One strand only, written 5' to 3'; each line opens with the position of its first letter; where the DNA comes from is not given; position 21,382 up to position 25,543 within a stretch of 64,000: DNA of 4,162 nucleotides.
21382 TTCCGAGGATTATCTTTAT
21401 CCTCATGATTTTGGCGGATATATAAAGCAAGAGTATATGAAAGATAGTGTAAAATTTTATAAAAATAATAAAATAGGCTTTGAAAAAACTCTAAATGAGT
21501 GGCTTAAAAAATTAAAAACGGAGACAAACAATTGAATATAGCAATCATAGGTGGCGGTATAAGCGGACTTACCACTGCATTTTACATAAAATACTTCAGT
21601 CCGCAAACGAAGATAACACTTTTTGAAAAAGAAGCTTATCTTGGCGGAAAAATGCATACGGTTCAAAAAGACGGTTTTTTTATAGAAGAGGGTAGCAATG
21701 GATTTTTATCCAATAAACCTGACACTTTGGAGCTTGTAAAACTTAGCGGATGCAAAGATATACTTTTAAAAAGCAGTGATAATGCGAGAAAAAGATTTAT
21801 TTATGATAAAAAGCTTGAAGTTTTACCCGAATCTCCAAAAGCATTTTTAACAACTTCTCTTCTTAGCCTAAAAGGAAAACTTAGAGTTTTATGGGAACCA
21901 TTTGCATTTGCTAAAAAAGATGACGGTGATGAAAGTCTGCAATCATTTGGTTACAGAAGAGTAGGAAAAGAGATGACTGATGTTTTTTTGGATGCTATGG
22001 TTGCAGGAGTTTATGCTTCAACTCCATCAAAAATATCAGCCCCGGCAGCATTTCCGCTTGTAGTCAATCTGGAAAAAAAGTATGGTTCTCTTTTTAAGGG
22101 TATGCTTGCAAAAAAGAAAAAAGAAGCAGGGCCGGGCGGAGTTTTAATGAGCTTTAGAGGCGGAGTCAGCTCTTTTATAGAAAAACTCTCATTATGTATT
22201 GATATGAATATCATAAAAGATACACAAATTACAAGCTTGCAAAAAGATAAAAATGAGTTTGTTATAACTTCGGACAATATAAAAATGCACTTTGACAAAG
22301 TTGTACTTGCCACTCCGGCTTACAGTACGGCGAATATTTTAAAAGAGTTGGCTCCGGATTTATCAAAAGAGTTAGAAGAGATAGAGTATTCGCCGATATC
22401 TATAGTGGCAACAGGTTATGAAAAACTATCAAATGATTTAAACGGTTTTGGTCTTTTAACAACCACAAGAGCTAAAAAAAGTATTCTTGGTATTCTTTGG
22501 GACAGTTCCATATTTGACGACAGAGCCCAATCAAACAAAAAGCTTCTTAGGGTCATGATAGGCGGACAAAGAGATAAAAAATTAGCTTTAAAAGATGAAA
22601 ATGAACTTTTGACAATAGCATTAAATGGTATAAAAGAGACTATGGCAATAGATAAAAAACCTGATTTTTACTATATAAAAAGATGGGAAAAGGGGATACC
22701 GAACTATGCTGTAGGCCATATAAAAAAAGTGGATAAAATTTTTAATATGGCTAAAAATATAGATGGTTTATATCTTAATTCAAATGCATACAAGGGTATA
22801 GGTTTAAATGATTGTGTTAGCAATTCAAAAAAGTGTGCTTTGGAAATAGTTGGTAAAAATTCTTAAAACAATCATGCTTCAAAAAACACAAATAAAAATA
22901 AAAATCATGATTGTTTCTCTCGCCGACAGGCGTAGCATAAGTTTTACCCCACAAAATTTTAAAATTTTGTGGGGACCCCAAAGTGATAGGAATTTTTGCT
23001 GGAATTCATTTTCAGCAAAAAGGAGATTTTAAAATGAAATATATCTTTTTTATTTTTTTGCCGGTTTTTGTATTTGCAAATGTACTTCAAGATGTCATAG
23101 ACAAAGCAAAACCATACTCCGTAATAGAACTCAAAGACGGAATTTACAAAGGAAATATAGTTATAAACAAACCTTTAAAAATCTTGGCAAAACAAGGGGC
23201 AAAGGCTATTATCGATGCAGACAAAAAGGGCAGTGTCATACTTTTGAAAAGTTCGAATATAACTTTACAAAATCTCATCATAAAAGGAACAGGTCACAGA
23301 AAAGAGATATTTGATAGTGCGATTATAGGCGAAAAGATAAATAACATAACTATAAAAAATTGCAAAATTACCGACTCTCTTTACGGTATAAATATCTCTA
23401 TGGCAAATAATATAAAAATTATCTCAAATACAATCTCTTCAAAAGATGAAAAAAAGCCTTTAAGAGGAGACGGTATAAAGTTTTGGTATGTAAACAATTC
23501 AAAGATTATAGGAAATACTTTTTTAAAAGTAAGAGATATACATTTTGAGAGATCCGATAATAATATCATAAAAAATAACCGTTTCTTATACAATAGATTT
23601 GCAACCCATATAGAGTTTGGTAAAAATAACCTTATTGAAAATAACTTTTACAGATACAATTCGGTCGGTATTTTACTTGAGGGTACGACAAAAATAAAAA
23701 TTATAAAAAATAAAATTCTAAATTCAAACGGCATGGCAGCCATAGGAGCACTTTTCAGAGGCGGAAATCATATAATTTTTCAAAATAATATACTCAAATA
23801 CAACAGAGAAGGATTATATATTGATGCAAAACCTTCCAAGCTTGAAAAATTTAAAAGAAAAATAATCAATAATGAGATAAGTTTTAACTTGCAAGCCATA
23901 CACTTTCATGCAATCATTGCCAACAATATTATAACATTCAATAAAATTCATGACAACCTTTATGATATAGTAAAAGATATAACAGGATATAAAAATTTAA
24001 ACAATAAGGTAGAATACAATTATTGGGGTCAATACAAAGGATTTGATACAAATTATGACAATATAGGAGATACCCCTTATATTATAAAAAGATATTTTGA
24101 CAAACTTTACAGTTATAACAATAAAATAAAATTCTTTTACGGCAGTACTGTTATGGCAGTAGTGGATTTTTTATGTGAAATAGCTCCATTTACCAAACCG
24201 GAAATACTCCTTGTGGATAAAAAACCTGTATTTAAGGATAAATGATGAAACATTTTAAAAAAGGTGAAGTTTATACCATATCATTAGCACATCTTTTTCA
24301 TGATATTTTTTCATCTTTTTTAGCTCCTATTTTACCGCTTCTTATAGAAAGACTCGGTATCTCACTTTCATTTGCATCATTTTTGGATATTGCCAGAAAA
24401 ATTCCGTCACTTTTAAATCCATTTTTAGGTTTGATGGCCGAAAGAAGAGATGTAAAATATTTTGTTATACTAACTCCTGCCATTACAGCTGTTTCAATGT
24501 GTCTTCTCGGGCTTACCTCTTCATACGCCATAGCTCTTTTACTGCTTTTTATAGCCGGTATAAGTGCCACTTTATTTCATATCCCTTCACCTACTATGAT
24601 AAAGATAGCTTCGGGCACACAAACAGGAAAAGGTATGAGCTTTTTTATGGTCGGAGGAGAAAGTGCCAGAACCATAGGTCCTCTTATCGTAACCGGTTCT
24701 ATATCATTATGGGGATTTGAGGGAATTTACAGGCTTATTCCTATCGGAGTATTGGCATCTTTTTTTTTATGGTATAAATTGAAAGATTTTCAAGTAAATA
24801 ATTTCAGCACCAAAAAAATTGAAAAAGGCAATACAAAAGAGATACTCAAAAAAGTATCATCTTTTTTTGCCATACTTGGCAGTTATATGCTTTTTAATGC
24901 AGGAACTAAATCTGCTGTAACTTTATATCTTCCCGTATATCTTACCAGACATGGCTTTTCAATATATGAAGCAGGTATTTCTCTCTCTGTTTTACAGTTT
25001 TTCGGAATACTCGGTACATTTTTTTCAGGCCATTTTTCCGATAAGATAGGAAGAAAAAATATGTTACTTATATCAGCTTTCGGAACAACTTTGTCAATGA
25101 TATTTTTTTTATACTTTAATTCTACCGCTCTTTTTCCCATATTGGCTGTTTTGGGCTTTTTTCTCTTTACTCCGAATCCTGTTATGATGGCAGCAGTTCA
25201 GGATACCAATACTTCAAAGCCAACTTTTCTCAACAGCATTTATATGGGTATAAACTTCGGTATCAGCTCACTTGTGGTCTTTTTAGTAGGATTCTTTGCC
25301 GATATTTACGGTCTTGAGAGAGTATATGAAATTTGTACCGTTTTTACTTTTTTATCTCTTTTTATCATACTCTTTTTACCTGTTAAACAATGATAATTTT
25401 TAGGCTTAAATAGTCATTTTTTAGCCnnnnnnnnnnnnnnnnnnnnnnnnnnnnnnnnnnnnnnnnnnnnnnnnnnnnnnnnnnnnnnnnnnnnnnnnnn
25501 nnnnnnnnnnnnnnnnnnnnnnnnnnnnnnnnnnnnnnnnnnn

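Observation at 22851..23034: Repeated promoter-plus-structured-leader element, copy 2 (upstream of the NosD-like/MFS pair)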

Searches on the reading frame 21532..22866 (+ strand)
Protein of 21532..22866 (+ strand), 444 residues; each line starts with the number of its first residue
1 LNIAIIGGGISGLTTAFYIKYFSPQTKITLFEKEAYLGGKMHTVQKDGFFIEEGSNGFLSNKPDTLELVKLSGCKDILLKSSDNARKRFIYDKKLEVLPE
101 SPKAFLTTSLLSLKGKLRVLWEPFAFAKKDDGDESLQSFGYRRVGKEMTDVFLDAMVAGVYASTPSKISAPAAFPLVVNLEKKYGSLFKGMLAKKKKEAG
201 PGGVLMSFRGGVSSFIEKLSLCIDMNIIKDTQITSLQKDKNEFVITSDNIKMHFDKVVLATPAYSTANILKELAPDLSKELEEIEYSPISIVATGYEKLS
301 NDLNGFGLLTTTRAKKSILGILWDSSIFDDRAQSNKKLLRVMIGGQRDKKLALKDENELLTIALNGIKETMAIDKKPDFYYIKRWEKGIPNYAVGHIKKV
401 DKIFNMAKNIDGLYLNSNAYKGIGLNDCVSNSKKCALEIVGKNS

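Call 13: search_protein_families(library=pfam, proteins=[window:21532-22866:+])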
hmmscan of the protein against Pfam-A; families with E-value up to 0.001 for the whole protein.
window:21532-22866:+ (444 aa): 8 families
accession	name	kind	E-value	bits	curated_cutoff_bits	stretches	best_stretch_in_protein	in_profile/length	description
PF01593.30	Amino_oxidase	-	1.5e-38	133.7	19.8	1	10-436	1-439/443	Flavin containing amine oxidoreductase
PF13450.12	NAD_binding_8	-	8.5e-10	39.2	21.9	1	5-67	1-63/68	NAD(P)-binding Rossmann-like domain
PF01266.30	DAO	-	5.7e-08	33.1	27.9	1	3-38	2-35/353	FAD dependent oxidoreductase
PF13454.12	NAD_binding_9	-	3.9e-05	24.1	21.8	0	4-41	1-40/155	FAD-NAD(P)-binding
PF07992.20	Pyr_redox_2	-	0.00012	22.1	26.1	0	2-36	2-35/291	Pyridine nucleotide-disulphide oxidoreductase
PF03486.20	HI0933_like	-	0.00037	20.5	50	0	2-42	2-40/244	HI0933-like protein Rossmann domain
PF13738.12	Pyr_redox_3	-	0.00069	19.4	30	0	223-271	94-142/305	Pyridine nucleotide-disulphide oxidoreductase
PF01946.23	Thi4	-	0.00075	19.2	26.2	0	2-41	19-57/235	Thi4 family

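Call 14: search_protein_families(library=ncbifam, proteins=[window:21532-22866:+])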
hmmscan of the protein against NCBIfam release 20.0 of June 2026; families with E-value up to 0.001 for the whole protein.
window:21532-22866:+ (444 aa): 26 families (the best 25 are shown)
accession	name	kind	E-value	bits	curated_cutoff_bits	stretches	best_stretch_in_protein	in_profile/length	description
TIGR00562.1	proto_IX_ox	equivalog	1.8e-92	310.4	97.85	1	2-439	4-464/470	protoporphyrinogen oxidase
NF008845.0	PRK11883.1-5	equivalog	4.5e-81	272.5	560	1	2-440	6-462/468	protoporphyrinogen oxidase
NF009081.0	PRK12416.1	equivalog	3e-55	188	702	1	3-440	4-458/466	protoporphyrinogen oxidase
NF008841.0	PRK11883.1-1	equivalog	1.6e-54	185.5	517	1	1-441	4-449/453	protoporphyrinogen oxidase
NF008843.0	PRK11883.1-3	equivalog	9e-43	146.9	406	1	3-435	4-418/424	protoporphyrinogen oxidase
NF005560.0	PRK07233.1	equivalog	3.3e-17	62.5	252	1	1-440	1-429/435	hypothetical protein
TIGR03467.1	HpnE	equivalog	1e-11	44.8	283.05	2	230-371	228-358/430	hydroxysqualene dehydroxylase HpnE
NF005547.0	PRK07208.1-3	equivalog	1.7e-09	36.9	380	1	2-171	6-174/465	hypothetical protein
NF042421.1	hydcarot_desat_CrtD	equivalog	1.3e-07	30.5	500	1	3-58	4-57/487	1-hydroxycarotenoid 3,4-desaturase CrtD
TIGR00275.1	TIGR00275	subfamily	5.2e-07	28.8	183.8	0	3-42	1-38/401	aminoacetone oxidase family FAD-binding enzyme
NF005548.0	PRK07208.1-4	equivalog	7.8e-07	28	389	1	2-175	5-173/488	hypothetical protein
NF058655.1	CrtID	equivalog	1.2e-06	27.7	640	1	3-56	1-52/478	bifunctional phytoene desaturase/3,4-desaturase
TIGR04046.1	MSMEG_0569_nitr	hypoth_equivalog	3.2e-06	26.4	498.35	1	209-285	73-149/400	MSMEG_0569 family flavin-dependent oxidoreductase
TIGR02732.1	zeta_caro_desat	equivalog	4.2e-06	25.9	622.15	1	3-80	2-78/474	9,9'-di-cis-zeta-carotene desaturase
TIGR02734.1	crtI_fam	subfamily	5.7e-06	25.3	238.1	1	4-55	2-51/504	phytoene desaturase family protein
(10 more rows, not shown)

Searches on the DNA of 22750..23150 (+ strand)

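Call 5: search_rna_families(source=window, start=22750, end=23150, threshold=evalue, max_evalue=10, show_alignments=4)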
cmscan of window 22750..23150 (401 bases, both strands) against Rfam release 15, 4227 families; matches with E-value up to 10: 17.
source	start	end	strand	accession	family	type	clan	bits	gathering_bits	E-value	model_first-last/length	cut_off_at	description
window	22977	23020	-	RF01810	pntA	Gene; sRNA;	-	22.5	54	0.36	1-62/62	no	pntA sRNA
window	22830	22920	+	RF00097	snoR71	Gene; snRNA; snoRNA; CD-box;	-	19.1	40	0.24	1-107/107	no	Plant small nucleolar RNA R71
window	22939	23069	-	RF01470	rli38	Gene; sRNA;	-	18.9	49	3.4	1-150/150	no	Listeria sRNA rli38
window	22989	23128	-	RF01584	snoR03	Gene; snRNA; snoRNA; HACA-box;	-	18.7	80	7.4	1-163/163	no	small nucleolar RNA snoR03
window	22844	22947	+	RF02856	30_292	Gene; sRNA;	-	17.5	112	0.99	1-115/115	no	Leptospira sRNA 30_292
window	23049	23119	+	RF03504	mir-9461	Gene; miRNA;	-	15.6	84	1.9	1-80/80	no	mir-9461 microRNA precursor family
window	23011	23088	-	RF02183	ST7-OT3_1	Gene; lncRNA;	-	15.4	50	5.3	1-79/79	no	ST7 overlapping transcript 3 conserved region 1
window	22901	22946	+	RF02478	GlsR10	Gene; snRNA; snoRNA; CD-box;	-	15.2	75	2.3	1-68/68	no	Small nucleolar RNA GlsR10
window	22939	23048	-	RF02313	TtnuHACA6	Gene; snRNA; snoRNA; HACA-box;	-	14.7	100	9.3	1-131/131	no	Tetrahymena snoRNA TtnuHACA6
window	22867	22980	+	RF02618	SSRC34_2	Gene; sRNA;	-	14.7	48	9.6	1-125/125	no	Streptococcus sRNA 34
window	22853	23018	+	RF02857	30_255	Gene; sRNA;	-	14.6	197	9.3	1-213/213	no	Leptospira sRNA 30_255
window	22849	22927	-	RF03573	mir-1954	Gene; miRNA;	-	14.5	99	3.3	1-82/82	no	mir-1954 microRNA precursor family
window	22826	22890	-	RF02869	ncS025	Gene; sRNA;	-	14.5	46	4.2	1-85/85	no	Burkholderia sRNA 25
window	22940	22975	+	RF00697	mir-186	Gene; miRNA;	-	14.1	70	9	1-82/82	no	mir-186 microRNA precursor family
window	23000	23070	-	RF03483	MIR319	Gene; miRNA;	-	13.5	54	7.6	1-92/92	no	MIR319 microRNA precursor family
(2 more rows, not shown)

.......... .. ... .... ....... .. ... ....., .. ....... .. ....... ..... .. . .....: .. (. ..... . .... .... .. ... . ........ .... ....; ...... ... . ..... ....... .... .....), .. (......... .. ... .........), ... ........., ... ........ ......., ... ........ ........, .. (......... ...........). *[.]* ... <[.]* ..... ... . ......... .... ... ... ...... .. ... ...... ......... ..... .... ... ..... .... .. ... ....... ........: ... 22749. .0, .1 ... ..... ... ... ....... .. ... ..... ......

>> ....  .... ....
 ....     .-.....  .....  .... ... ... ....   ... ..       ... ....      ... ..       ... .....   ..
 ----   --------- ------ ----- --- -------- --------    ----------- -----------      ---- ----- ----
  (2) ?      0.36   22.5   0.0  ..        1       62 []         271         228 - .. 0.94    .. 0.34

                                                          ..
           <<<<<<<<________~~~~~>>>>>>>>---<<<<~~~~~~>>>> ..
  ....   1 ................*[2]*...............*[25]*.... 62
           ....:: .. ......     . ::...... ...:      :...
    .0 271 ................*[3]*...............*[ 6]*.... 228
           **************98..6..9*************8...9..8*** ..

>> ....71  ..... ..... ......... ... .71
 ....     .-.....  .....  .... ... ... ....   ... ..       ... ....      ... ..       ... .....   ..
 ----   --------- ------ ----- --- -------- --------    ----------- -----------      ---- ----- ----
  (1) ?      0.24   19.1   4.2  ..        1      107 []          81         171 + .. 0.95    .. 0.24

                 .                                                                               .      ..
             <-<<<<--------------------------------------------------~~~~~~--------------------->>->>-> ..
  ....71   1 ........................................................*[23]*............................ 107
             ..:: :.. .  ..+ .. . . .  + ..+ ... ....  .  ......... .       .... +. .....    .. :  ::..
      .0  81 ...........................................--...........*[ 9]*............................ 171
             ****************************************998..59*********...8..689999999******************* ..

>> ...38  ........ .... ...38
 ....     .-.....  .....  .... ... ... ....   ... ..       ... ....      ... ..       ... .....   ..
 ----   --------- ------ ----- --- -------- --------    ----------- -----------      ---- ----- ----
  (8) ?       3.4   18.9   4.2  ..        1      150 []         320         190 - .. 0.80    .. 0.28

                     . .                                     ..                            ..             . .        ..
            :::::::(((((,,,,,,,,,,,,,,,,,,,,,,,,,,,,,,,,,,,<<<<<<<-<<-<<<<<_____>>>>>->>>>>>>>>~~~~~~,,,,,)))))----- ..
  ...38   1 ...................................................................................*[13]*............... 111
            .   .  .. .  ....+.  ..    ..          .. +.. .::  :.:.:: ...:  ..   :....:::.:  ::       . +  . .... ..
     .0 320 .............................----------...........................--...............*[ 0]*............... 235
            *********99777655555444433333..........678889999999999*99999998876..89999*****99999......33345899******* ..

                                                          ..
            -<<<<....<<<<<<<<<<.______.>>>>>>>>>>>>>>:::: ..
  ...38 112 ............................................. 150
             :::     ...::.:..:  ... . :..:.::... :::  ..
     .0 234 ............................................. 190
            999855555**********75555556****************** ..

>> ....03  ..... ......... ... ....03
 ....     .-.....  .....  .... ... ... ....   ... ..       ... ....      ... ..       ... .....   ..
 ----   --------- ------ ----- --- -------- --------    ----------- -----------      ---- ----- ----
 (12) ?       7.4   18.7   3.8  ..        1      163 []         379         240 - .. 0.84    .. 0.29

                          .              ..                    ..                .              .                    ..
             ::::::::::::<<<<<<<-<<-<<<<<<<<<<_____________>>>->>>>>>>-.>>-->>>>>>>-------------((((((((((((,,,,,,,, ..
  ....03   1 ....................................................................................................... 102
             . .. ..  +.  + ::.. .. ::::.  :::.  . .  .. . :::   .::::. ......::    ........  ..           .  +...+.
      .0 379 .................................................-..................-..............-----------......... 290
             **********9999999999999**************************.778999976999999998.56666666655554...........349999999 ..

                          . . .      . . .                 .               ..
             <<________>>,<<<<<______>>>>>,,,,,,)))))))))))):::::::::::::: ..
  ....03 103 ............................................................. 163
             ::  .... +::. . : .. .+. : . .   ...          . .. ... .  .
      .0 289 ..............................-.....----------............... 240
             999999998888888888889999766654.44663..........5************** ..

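Call 43: search_dna_similar(query=window:22863-23039:+, collection=plasmids, mode=distant, max_evalue=0.01)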
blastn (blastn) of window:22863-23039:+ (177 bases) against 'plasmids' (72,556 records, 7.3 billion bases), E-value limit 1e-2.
No match.

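Call 44: search_dna_similar(query=window:22863-23039:+, collection=phages, mode=distant, max_evalue=0.01)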
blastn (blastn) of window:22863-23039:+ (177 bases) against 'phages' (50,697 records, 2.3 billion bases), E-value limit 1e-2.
No match.

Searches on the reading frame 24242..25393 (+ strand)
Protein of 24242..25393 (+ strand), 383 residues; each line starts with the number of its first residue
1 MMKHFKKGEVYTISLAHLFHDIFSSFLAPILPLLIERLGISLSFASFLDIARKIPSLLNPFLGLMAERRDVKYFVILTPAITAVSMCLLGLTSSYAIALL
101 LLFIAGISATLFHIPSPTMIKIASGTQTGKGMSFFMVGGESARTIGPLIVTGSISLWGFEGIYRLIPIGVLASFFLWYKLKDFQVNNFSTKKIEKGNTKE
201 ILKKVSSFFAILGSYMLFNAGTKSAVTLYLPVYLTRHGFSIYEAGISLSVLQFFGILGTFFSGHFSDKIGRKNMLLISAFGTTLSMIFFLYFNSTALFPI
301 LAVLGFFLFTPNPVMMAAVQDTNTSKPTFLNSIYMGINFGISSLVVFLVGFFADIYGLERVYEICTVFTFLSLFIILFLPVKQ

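Call 13: search_protein_families(library=pfam, proteins=[window:24242-25393:+])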
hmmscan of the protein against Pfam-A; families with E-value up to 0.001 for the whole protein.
window:24242-25393:+ (383 aa): 3 families
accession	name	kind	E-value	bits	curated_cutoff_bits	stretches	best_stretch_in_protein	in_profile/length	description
PF07690.21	MFS_1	-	1.8e-32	113.1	33.4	1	14-339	2-340/347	Major Facilitator Superfamily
PF00083.30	Sugar_tr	-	4.1e-05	23.1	22.3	1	219-378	266-435/452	Sugar (and other) transporter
PF12832.13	MFS_1_like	-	4.3e-05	23.2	25.2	1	215-377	8-172/373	MFS_1 like family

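Call 14: search_protein_families(library=ncbifam, proteins=[window:24242-25393:+])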
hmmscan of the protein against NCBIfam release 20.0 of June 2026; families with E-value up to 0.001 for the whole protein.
window:24242-25393:+ (383 aa): 12 families
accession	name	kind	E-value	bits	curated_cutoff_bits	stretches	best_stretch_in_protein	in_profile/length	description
NF002962.0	PRK03633.1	equivalog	1.9e-11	43.7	361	1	73-322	72-314/382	MFS transporter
TIGR00895.1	2A0115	subfamily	8.8e-10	38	418.55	1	193-319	235-363/398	aromatic acid/H+ symport family MFS transporter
TIGR00881.1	2A0104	subfamily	7.1e-09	35.2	407.75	1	62-357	50-374/379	phosphoglycerate transporter protein PgtP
TIGR00880.1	2_A_01_02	superfamily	1e-08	35.4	131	1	56-178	12-135/141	multidrug resistance protein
NF007372.0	PRK09874.1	equivalog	5.5e-08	32.3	571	1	209-379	18-192/408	multidrug efflux MFS transporter MdtG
TIGR00897.2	2A0118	subfamily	7.1e-07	28.5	375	1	47-180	262-400/401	RbtT/DalT/CsbX family MFS transporter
NF049980.1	SfMCT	equivalog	2.2e-06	26.6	320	1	49-347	44-355/378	L-lactate MFS transporter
TIGR00893.1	2A0114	subfamily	4.6e-06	25.8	395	1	187-379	197-398/399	D-galactonate transporter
TIGR00896.1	CynX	subfamily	1.7e-05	24.1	406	1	27-355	19-348/355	CynX/NimT family MFS transporter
NF008586.0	PRK11551.1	equivalog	7.4e-05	21.9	410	0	202-313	224-327/406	3-(3-hydroxy-phenyl)propionate transporter MhpT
NF012177.1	tet_MFS_42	exception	0.0003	20.1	850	0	253-295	47-89/411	tetracycline efflux MFS transporter Tet(42)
NF012174.0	tet_MFS_A_B_C_D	equivalog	0.00032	19.6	475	1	27-305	21-308/382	Tet(A)/Tet(B)/Tet(C) family tetracycline efflux MFS transporter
